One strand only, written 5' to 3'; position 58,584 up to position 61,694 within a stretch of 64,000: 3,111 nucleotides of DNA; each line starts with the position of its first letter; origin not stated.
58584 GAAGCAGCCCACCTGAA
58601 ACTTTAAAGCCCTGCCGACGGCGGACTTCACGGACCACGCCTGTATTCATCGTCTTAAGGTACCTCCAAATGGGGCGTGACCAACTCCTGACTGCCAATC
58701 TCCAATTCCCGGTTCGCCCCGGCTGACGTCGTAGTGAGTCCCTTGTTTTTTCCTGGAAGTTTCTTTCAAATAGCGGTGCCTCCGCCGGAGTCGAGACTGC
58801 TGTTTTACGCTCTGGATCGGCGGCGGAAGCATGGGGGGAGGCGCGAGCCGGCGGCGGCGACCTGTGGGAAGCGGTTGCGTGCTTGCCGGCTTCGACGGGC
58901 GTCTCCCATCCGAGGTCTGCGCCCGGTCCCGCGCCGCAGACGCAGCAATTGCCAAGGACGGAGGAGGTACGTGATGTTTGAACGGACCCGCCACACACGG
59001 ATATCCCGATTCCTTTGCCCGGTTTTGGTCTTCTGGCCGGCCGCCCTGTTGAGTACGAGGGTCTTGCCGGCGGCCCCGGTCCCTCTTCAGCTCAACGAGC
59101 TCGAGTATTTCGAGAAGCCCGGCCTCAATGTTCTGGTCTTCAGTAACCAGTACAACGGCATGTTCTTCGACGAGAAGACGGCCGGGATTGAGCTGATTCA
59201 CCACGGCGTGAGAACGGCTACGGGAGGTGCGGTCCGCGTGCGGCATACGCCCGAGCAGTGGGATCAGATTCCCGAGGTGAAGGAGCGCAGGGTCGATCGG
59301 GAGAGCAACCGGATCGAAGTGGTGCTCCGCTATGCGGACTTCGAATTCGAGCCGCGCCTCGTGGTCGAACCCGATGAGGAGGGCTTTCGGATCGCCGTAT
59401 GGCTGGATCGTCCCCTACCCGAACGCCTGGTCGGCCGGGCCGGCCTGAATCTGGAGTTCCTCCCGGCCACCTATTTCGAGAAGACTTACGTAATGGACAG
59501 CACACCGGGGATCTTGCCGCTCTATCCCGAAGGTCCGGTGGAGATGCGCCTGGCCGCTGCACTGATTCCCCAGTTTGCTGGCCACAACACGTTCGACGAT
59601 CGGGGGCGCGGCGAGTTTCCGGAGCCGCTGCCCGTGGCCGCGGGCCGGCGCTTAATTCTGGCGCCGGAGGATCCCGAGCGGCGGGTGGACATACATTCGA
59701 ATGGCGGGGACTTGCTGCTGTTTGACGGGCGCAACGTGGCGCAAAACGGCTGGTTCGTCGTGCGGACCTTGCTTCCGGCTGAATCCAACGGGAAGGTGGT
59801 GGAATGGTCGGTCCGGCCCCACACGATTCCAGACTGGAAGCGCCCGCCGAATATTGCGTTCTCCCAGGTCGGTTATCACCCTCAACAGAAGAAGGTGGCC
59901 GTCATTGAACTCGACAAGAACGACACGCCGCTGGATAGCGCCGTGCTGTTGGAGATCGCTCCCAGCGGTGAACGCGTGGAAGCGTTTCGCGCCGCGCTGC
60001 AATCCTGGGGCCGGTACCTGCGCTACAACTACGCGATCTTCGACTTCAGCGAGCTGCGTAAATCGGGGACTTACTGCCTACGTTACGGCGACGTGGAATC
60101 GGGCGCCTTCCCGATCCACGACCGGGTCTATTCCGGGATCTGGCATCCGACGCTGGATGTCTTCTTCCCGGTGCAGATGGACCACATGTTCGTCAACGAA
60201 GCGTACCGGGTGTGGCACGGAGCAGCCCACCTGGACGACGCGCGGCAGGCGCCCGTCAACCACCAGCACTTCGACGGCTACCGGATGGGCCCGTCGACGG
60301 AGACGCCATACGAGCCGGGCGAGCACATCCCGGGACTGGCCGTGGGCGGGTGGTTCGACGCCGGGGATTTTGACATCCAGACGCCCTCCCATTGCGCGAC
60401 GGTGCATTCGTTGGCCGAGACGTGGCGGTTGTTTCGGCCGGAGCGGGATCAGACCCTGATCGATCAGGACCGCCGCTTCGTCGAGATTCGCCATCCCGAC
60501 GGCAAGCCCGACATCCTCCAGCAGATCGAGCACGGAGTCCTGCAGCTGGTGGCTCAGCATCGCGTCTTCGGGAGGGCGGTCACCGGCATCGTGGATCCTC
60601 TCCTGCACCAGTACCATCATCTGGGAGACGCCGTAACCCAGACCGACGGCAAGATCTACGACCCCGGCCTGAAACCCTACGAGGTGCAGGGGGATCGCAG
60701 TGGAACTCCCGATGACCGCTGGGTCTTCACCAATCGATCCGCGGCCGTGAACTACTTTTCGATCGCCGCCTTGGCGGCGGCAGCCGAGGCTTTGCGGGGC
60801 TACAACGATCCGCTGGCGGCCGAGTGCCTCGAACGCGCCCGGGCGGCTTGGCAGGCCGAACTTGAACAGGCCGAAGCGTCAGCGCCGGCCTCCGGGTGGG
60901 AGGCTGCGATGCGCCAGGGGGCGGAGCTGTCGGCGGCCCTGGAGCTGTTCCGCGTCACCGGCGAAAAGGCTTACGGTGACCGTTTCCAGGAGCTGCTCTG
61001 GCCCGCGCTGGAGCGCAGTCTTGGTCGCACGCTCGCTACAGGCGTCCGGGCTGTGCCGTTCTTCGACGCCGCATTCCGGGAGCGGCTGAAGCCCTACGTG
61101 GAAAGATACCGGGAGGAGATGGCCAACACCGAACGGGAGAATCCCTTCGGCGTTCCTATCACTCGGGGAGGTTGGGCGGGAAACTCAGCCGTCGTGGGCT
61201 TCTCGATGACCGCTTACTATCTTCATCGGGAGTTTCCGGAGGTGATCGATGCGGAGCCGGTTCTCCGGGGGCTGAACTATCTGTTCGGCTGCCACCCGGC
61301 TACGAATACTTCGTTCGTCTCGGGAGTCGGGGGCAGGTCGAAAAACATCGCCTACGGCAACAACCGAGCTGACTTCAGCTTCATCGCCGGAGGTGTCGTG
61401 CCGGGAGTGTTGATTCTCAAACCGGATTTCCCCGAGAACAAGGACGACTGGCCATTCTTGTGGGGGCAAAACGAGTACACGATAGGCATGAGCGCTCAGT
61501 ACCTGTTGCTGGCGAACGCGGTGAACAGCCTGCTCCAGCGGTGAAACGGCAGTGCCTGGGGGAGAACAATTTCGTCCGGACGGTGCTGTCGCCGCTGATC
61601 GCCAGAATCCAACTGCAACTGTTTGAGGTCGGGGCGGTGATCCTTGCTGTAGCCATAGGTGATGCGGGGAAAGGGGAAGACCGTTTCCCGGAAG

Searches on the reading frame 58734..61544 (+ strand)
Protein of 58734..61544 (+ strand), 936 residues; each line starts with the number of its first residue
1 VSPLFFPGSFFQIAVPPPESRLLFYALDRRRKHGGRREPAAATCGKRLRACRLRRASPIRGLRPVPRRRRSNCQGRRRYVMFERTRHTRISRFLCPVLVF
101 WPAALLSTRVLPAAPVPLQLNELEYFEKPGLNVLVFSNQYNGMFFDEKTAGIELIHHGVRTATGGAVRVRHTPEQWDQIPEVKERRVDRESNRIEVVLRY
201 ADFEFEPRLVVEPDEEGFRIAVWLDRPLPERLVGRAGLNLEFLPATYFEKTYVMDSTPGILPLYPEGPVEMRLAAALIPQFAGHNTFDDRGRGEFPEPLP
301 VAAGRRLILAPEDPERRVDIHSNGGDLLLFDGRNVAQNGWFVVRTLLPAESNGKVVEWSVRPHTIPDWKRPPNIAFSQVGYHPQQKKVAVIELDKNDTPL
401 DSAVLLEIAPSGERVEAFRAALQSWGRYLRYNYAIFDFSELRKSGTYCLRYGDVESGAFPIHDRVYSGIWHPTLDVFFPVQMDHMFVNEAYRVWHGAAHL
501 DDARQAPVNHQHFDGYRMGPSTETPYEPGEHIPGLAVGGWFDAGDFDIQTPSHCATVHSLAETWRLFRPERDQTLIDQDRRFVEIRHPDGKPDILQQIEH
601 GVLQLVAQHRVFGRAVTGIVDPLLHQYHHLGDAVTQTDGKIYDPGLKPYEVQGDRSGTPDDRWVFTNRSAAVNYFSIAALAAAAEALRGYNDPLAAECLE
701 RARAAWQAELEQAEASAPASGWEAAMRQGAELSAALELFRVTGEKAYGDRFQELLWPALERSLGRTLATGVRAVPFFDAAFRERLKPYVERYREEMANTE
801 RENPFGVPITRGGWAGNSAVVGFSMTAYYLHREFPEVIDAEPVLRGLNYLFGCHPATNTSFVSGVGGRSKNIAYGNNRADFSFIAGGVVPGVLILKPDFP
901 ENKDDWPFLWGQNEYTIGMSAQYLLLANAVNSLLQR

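Call 3: search_protein_families(library=pfam, proteins=[window:58734-61544:+], max_evalue=0.01)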
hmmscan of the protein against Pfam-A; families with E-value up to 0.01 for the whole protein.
window:58734-61544:+ (936 aa): 2 families
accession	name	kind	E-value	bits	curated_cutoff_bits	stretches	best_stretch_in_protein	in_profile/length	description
PF00759.25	Glyco_hydro_9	-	1.7e-16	61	27.7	1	493-870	27-382/444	Glycosyl hydrolase family 9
PF02927.20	CelD_N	-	7.3e-08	33.5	24.6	1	371-455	3-85/86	Cellulase N-terminal ig-like domain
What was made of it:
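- On Glycoside hydrolase family 9 (gene 2): PF00759 E 1.7e-16; PF02927 E 7.3e-8 (call 3).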

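Call 4: search_protein_families(library=ncbifam, proteins=[window:58734-61544:+], max_evalue=0.01)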
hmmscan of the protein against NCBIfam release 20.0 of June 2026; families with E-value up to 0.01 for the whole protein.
window:58734-61544:+ (936 aa): 1 family
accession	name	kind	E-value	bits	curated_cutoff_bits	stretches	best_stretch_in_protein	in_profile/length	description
NF049990.1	CellobisidaseCelK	equivalog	2.1e-05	22.9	1700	1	372-719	212-543/889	cellulose 1,4-beta-cellobiosidase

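Call 6: search_solved_structures(query=window:58734-61544:+, max_evalue=0.01, show_alignments=2)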
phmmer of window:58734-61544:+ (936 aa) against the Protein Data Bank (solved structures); distinct sequences matched with E-value up to 0.01: 3.
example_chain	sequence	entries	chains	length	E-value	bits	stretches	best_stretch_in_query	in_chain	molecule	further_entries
6dht_A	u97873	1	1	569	2.5e-08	35.7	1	366-566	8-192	Xyloglucan-specific endo-beta-1,4-glucanase BoGH9A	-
1rq5_A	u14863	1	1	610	0.0047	18.2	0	659-717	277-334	Cellobiohydrolase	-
1ut9_A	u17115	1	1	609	0.0048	18.2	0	659-717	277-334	CELLULOSE 1,4-BETA-CELLOBIOSIDASE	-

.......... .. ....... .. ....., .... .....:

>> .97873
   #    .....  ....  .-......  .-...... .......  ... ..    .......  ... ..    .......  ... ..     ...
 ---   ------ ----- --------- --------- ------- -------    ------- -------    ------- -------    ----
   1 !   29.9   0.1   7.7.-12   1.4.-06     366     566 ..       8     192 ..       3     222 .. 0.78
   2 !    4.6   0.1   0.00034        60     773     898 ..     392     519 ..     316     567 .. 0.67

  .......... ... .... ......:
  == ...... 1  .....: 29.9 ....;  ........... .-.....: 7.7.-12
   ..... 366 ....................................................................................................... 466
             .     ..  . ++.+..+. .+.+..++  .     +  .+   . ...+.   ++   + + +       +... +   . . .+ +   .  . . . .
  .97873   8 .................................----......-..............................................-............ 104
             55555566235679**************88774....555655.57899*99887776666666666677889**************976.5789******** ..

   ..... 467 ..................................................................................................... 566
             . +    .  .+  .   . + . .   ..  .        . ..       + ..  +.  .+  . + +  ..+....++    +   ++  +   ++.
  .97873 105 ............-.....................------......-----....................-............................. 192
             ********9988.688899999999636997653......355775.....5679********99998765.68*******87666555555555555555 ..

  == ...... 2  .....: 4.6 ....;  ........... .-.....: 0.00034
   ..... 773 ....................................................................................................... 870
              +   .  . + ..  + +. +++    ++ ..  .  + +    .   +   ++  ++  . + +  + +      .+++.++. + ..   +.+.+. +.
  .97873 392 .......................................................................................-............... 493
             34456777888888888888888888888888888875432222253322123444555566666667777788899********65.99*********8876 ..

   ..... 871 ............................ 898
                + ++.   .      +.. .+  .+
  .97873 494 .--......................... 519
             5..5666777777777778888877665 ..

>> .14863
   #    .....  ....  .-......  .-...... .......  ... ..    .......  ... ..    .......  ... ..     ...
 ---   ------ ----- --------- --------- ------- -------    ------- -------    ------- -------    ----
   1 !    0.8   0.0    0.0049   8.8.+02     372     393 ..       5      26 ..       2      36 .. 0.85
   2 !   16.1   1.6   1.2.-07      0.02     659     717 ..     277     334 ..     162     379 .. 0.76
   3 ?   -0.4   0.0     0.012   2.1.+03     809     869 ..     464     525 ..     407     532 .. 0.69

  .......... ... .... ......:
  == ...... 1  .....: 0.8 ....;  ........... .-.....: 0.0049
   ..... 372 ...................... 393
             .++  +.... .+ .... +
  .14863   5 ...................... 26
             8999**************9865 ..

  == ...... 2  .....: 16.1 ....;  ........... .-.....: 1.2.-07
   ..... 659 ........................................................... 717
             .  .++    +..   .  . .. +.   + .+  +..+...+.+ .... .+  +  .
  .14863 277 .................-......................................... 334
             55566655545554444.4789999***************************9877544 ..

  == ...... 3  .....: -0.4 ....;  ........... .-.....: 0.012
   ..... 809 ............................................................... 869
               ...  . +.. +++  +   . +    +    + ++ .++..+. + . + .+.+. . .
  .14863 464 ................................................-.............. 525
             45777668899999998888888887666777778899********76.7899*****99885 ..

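Call 19: find_homologous_proteins(query=window:58974-61541:+, max_evalue=0.00001)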
Query window:58974-61541:+ (856 aa): 7995 proteins with E <= 0.00001 among 8000 candidates; the best 120 are listed.
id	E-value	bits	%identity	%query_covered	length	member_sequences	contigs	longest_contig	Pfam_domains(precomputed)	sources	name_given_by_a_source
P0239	0.0e+0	2012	100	100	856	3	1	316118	PF00759.26,PF02927.21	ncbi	-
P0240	0.0e+0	1430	71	98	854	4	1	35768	PF00759.26,PF02927.21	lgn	-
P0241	0.0e+0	1340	69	96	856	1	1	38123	PF00759.26,PF02927.21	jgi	jgi:endoglucanase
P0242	0.0e+0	1329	68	95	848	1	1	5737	PF00759.26,PF02927.21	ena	-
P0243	0.0e+0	1328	65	99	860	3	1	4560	PF00759.26,PF02927.21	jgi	jgi:endoglucanase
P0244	0.0e+0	1303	66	97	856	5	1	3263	PF00759.26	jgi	-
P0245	0.0e+0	1297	65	95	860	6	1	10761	PF00759.26,PF02927.21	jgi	jgi:endoglucanase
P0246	0.0e+0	1292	65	96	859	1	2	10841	PF00759.26,PF02927.21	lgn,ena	-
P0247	0.0e+0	1292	66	95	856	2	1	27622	PF00759.26,PF02927.21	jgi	jgi:hypothetical protein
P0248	0.0e+0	1292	66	95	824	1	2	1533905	PF00759.26,PF02927.21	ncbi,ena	-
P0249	0.0e+0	1290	65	96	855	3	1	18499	PF00759.26,PF02927.21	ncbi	-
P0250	0.0e+0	1289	64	100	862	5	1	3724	PF00759.26,PF02927.21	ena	-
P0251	0.0e+0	1288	66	96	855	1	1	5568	PF00759.26,PF02927.21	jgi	jgi:hypothetical protein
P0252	0.0e+0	1285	65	95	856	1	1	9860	PF00759.26,PF02927.21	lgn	-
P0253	0.0e+0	1282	64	97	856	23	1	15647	PF00759.26,PF02927.21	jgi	-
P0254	0.0e+0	1282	65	99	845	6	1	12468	PF00759.26,PF02927.21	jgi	jgi:endoglucanase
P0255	0.0e+0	1282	64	99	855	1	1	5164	PF00759.26,PF02927.21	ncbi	-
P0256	0.0e+0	1278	66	95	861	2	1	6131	PF00759.26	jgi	jgi:hypothetical protein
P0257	0.0e+0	1274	64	98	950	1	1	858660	PF00759.26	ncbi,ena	-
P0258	0.0e+0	1273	65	97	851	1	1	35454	PF00759.26,PF02927.21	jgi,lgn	jgi:endoglucanase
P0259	0.0e+0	1271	65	99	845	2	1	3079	PF00759.26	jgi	-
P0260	0.0e+0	1267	65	95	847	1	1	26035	PF00759.26,PF02927.21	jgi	jgi:endoglucanase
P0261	0.0e+0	1265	65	98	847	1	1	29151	PF00759.26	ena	-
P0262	0.0e+0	1263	65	97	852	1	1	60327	PF00759.26,PF02927.21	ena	-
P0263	0.0e+0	1261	64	96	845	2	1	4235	PF00759.26,PF02927.21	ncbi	-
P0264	0.0e+0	1258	65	96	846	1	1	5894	PF00759.26,PF02927.21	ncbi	-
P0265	0.0e+0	1257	64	99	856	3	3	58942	PF00759.26,PF02927.21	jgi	jgi:endoglucanase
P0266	0.0e+0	1257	64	96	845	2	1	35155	PF00759.26,PF02927.21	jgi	jgi:endoglucanase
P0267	0.0e+0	1256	65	96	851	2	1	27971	PF00759.26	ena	-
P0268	0.0e+0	1255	63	97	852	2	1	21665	PF00759.26,PF02927.21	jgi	jgi:endoglucanase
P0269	0.0e+0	1254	64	95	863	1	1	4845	PF00759.26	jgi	jgi:endoglucanase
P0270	0.0e+0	1252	63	97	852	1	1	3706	PF00759.26,PF02927.21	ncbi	-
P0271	0.0e+0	1248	64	97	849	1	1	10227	PF00759.26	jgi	jgi:endoglucanase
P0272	0.0e+0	1247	64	96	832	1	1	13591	PF00759.26,PF02927.21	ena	-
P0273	0.0e+0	1247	65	96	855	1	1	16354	PF00759.26,PF02927.21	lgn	-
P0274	0.0e+0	1242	63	97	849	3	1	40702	PF00759.26,PF02927.21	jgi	-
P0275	0.0e+0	1239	63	95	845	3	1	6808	PF00759.26,PF02927.21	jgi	-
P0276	0.0e+0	1237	62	98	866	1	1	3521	PF00759.26,PF02927.21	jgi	jgi:endoglucanase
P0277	0.0e+0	1236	64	96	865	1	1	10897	PF00759.26,PF02927.21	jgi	jgi:endoglucanase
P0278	0.0e+0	1233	63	96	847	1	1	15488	PF00759.26,PF02927.21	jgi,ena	jgi:hypothetical protein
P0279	0.0e+0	1231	64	96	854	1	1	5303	PF00759.26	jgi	jgi:endoglucanase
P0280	0.0e+0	1229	62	99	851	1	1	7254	PF00759.26,PF02927.21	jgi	jgi:endoglucanase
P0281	0.0e+0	1229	63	97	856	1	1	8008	PF00759.26,PF02927.21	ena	-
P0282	0.0e+0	1228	62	97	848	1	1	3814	PF00759.26,PF02927.21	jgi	jgi:hypothetical protein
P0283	0.0e+0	1228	62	99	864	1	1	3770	PF00759.26,PF02927.21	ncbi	-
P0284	0.0e+0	1227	61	97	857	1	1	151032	PF00759.26,PF02927.21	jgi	jgi:hypothetical protein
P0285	0.0e+0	1226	63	97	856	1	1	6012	PF00759.26,PF02927.21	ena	-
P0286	0.0e+0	1225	62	97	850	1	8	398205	PF00759.26,PF02927.21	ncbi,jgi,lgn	jgi:hypothetical protein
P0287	0.0e+0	1225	61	97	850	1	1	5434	PF00759.26,PF02927.21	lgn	-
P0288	0.0e+0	1223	63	96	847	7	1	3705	PF00759.26,PF02927.21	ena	-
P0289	0.0e+0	1223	63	96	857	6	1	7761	PF00759.26,PF02927.21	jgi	jgi:endoglucanase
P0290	0.0e+0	1220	64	95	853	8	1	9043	PF00759.26,PF02927.21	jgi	-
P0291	0.0e+0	1218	63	96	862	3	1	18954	PF00759.26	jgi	jgi:endoglucanase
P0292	0.0e+0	1218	63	96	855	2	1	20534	PF00759.26,PF02927.21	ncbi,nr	ncbi:MAG: glycoside hydrolase family 9 protein [Acidobacteria bacterium]|nr:glycoside hydrolase fami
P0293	0.0e+0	1218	62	97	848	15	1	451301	PF00759.26,PF02927.21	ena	-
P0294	0.0e+0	1216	63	96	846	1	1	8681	PF00759.26,PF02927.21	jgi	jgi:hypothetical protein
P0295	0.0e+0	1215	61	98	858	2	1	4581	PF00759.26,PF02927.21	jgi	jgi:endoglucanase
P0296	0.0e+0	1213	63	96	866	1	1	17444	PF00759.26,PF02927.21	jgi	jgi:endoglucanase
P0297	0.0e+0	1212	61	97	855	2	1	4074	PF00759.26,PF02927.21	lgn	-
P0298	0.0e+0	1212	63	96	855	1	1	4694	PF00759.26,PF02927.21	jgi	jgi:hypothetical protein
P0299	0.0e+0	1211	62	98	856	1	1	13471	PF00759.26,PF02927.21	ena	-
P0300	0.0e+0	1211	63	96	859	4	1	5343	PF00759.26,PF02927.21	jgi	jgi:hypothetical protein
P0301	0.0e+0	1211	62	95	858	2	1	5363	PF00759.26,PF02927.21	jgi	jgi:endoglucanase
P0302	0.0e+0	1210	63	95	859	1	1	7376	PF00759.26,PF02927.21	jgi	jgi:endoglucanase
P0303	0.0e+0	1210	61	99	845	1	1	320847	PF00759.26,PF02927.21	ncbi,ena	-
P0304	0.0e+0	1210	62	99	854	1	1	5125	PF00759.26,PF02927.21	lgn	-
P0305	0.0e+0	1209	61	97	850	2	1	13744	PF00759.26,PF02927.21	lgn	-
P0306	0.0e+0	1209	63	96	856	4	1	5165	PF00759.26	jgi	jgi:hypothetical protein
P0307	0.0e+0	1209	63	96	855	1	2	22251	PF00759.26,PF02927.21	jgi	jgi:endoglucanase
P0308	0.0e+0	1209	61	100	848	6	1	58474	PF00759.26,PF02927.21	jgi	jgi:hypothetical protein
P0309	0.0e+0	1209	61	99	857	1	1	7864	PF00759.26,PF02927.21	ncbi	-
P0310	0.0e+0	1208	63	96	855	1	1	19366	PF00759.26,PF02927.21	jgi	jgi:endoglucanase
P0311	0.0e+0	1208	63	96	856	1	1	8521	PF00759.26,PF02927.21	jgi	jgi:endoglucanase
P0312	0.0e+0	1208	62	96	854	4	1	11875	PF00759.26,PF02927.21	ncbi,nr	ncbi:glycoside hydrolase [candidate division KSB1 bacterium RBG_16_48_16]|nr:MAG: glycoside hydrolas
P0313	0.0e+0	1208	63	96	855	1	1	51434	PF00759.26,PF02927.21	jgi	jgi:endoglucanase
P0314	0.0e+0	1208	63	96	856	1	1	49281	PF00759.26,PF02927.21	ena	-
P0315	0.0e+0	1207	63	96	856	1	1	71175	PF00759.26,PF02927.21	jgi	jgi:hypothetical protein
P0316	0.0e+0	1207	62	96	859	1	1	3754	PF00759.26,PF02927.21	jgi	jgi:endoglucanase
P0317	0.0e+0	1207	61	97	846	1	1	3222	PF00759.26,PF02927.21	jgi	jgi:endoglucanase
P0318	0.0e+0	1207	62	99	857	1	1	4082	PF00759.26,PF02927.21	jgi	jgi:endoglucanase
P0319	0.0e+0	1207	59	100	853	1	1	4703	PF00759.26,PF02927.21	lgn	-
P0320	0.0e+0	1206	63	96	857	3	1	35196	PF00759.26,PF02927.21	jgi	jgi:hypothetical protein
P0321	0.0e+0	1206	62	96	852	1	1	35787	PF00759.26,PF02927.21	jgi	jgi:endoglucanase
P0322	0.0e+0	1206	62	100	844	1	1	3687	PF00759.26,PF02927.21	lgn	-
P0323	0.0e+0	1205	61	97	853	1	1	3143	PF00759.26,PF02927.21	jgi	jgi:endoglucanase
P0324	0.0e+0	1205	61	97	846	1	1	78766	PF00759.26,PF02927.21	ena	-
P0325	0.0e+0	1205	62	96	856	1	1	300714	PF00759.26,PF02927.21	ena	-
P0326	0.0e+0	1205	62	96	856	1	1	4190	PF00759.26,PF02927.21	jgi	jgi:endoglucanase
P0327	0.0e+0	1204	61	95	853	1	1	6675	PF00759.26,PF02927.21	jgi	jgi:endoglucanase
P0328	0.0e+0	1204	60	99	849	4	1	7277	PF00759.26,PF02927.21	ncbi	-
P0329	0.0e+0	1204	62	96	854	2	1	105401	PF00759.26,PF02927.21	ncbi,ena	-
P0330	0.0e+0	1204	61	99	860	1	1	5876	PF00759.26,PF02927.21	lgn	-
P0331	0.0e+0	1204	63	96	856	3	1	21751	PF02927.21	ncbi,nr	ncbi:MAG: glycoside hydrolase family 9 [Acidobacteria bacterium]|nr:glycoside hydrolase family 9 [Ac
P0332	0.0e+0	1203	62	96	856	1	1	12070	PF00759.26,PF02927.21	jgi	jgi:endoglucanase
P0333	0.0e+0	1202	62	96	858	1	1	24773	PF00759.26,PF02927.21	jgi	jgi:endoglucanase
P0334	0.0e+0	1202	61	100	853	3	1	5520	PF00759.26,PF02927.21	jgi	-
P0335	0.0e+0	1202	62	95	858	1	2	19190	PF00759.26,PF02927.21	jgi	jgi:hypothetical protein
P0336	0.0e+0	1202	61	99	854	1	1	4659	PF00759.26,PF02927.21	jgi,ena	-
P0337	0.0e+0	1202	63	96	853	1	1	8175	PF00759.26,PF02927.21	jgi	jgi:hypothetical protein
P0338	0.0e+0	1201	59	100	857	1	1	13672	PF00759.26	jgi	jgi:endoglucanase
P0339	0.0e+0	1201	63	96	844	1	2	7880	PF00759.26,PF02927.21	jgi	jgi:endoglucanase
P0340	0.0e+0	1201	62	95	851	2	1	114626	PF00759.26,PF02927.21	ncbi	-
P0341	0.0e+0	1200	62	95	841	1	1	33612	PF00759.26,PF02927.21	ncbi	-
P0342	0.0e+0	1200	62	96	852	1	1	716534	PF00759.26,PF02927.21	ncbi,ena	-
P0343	0.0e+0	1199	63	96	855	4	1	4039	PF00759.26,PF02927.21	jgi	jgi:hypothetical protein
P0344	0.0e+0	1199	61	100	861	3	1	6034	PF00759.26,PF02927.21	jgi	-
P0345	0.0e+0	1199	61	99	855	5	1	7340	PF00759.26,PF02927.21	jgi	-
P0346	0.0e+0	1199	59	99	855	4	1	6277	PF00759.26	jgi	jgi:endoglucanase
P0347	0.0e+0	1199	63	96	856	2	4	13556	PF00759.26,PF02927.21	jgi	jgi:endoglucanase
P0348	0.0e+0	1199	62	98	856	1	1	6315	PF00759.26,PF02927.21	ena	-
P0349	0.0e+0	1198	61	100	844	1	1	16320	PF00759.26,PF02927.21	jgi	jgi:endoglucanase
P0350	0.0e+0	1197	62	95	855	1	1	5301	PF00759.26,PF02927.21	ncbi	-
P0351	0.0e+0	1197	63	96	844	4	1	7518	PF00759.26,PF02927.21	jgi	jgi:endoglucanase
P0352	0.0e+0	1197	62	96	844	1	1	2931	PF00759.26,PF02927.21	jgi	-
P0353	0.0e+0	1196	59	99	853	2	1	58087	PF00759.26,PF02927.21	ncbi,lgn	ncbi:MAG: glycoside hydrolase family 9 protein [Ignavibacteria bacterium]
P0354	0.0e+0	1196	63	96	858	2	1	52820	PF00759.26,PF02927.21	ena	-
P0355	0.0e+0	1196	62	96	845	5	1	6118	PF00759.26,PF02927.21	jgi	jgi:endoglucanase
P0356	0.0e+0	1196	61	98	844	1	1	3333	PF00759.26,PF02927.21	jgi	jgi:hypothetical protein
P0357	0.0e+0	1196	61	95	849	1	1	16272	PF00759.26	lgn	-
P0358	0.0e+0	1195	61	99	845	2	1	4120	PF00759.26,PF02927.21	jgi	jgi:endoglucanase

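Call 44: find_encoding_contigs(protein=P0248, flank=8000, max_places=1)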
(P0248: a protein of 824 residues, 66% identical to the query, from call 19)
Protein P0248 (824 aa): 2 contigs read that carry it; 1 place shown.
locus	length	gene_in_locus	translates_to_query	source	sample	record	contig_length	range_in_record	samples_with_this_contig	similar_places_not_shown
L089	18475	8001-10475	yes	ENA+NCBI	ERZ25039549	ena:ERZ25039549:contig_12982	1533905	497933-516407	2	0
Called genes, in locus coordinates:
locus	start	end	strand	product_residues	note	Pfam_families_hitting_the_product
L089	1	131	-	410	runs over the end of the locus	PF25967:RND-MFP_C, PF25975:CzcB_C (weak), PF25989:YknX_C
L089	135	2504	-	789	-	PF02687:FtsX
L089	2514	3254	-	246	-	PF00005:ABC_tran, PF13304:AAA_21 (faint)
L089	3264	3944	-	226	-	PF00440:TetR_N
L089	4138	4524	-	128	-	PF13470:PIN_3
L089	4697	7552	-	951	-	PF17132:Glyco_hydro_106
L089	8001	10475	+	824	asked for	PF02927:CelD_N (weak), PF00759:Glyco_hydro_9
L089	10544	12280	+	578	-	PF22848:ASD1_dom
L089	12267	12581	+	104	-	-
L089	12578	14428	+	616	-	PF01120:Alpha_L_fucos, PF00754:F5_F8_type_C, PF22633:F5_F8_type_C_2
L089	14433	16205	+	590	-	PF19830:DUF6311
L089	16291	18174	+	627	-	PF21783:YNCE (faint), PF08450:SGL (faint), PF10282:Lactonase (faint), PF13360:PQQ_2 (faint), PF23393:Beta-prop_WDR90_POC16_2nd (faint), PF25174:Beta-prop_THOC3 (faint), PF02239:Cytochrom_D1 (weak)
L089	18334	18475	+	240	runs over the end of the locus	PF04185:Phosphoesterase (weak)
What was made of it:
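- One locus of gene 2's family has a GH106 rhamnosidase neighbour (call 44).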
